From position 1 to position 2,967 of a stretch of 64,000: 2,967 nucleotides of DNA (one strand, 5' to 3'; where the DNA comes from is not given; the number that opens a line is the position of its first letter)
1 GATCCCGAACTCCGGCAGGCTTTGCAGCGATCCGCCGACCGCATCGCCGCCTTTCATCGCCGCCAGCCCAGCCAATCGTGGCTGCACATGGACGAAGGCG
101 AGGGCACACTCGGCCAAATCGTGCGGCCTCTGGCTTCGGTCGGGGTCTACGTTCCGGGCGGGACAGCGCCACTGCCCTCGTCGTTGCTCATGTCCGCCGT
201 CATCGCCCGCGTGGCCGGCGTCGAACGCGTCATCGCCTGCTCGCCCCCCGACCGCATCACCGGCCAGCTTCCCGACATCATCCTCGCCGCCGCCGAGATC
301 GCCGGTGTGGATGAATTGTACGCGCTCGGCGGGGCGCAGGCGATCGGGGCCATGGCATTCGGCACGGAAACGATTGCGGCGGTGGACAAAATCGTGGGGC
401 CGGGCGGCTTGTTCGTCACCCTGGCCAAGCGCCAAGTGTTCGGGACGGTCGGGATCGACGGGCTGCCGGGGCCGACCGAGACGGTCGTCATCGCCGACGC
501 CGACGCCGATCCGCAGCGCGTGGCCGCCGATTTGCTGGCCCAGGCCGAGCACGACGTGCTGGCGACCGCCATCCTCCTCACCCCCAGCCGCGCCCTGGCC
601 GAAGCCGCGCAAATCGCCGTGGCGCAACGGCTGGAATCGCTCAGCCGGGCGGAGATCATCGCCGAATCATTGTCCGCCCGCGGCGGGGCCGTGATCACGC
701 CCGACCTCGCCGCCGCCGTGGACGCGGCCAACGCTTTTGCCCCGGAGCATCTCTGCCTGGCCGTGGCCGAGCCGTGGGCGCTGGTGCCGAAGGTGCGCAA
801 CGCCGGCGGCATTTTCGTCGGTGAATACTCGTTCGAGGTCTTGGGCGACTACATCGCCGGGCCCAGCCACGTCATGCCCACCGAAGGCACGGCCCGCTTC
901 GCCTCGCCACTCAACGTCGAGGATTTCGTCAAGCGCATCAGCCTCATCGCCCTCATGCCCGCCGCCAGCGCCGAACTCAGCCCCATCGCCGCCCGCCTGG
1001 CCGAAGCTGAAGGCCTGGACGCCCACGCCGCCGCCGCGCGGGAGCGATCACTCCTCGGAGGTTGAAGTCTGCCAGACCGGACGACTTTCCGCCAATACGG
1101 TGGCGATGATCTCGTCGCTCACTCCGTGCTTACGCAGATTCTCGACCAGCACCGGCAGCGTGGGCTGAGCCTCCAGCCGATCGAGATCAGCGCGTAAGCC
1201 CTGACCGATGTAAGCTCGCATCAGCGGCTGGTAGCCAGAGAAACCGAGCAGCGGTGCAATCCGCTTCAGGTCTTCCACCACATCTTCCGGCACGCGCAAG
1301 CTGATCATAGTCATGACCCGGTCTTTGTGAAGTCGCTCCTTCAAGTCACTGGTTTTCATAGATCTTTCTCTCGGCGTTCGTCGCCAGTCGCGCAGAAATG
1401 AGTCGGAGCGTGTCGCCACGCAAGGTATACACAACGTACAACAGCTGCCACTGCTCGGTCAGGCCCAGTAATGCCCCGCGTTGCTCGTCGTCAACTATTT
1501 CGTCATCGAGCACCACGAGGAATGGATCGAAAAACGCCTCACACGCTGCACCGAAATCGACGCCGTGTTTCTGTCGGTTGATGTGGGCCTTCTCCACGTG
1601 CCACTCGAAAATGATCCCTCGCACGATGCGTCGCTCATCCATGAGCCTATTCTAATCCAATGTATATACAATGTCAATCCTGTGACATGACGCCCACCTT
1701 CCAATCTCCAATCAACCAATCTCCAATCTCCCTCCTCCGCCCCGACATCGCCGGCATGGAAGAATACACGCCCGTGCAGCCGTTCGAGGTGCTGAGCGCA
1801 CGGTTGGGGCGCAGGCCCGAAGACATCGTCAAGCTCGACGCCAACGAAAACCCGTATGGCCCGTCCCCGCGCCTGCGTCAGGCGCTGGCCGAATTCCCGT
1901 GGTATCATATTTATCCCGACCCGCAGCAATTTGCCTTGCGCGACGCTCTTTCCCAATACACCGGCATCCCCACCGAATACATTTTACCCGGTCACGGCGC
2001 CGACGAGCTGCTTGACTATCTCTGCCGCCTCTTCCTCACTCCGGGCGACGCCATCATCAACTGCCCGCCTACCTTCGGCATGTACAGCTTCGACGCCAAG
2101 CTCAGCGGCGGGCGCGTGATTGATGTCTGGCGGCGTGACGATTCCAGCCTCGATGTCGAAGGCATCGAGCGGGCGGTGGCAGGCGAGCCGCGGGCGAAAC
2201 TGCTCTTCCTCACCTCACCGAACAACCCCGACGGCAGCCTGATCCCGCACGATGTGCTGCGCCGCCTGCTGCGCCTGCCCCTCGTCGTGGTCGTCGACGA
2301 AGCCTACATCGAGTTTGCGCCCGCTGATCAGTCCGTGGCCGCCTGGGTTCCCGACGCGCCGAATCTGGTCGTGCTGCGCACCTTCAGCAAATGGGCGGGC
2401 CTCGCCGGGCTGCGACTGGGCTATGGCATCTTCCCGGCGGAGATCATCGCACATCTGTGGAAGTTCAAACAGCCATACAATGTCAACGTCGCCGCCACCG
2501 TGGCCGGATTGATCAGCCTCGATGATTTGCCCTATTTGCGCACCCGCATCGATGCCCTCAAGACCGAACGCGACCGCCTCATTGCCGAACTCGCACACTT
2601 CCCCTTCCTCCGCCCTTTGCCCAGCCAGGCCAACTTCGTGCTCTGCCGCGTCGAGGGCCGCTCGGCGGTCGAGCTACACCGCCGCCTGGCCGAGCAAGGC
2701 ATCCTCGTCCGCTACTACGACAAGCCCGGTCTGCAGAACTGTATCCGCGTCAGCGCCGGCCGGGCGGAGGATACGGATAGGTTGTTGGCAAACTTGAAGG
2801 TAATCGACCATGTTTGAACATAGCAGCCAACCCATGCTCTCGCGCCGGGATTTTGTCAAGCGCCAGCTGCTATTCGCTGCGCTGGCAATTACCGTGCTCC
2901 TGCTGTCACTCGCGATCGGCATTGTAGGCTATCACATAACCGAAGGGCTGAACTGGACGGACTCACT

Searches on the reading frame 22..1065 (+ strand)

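Call 35: search_protein_families(library=pfam, proteins=[window:22-1065:+], max_evalue=0.001)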
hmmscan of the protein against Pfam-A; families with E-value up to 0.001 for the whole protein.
window:22-1065:+ (347 aa): 1 family
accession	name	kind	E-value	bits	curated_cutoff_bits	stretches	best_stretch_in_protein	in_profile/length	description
PF00815.25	Histidinol_dh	-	1.9e-135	452.5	27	1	1-342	70-410/411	Histidinol dehydrogenase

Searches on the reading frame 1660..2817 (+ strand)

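Call 35: search_protein_families(library=pfam, proteins=[window:1660-2817:+], max_evalue=0.001)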
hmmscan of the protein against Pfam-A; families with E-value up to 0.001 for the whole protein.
window:1660-2817:+ (385 aa): 2 families
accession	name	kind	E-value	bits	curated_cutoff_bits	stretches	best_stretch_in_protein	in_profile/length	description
PF00155.27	Aminotran_1_2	-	3.5e-59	201.2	19.7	1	55-377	2-359/361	Aminotransferase class I and II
PF04864.19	Alliinase_C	-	0.00015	21.2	22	1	181-261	140-211/363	Allinase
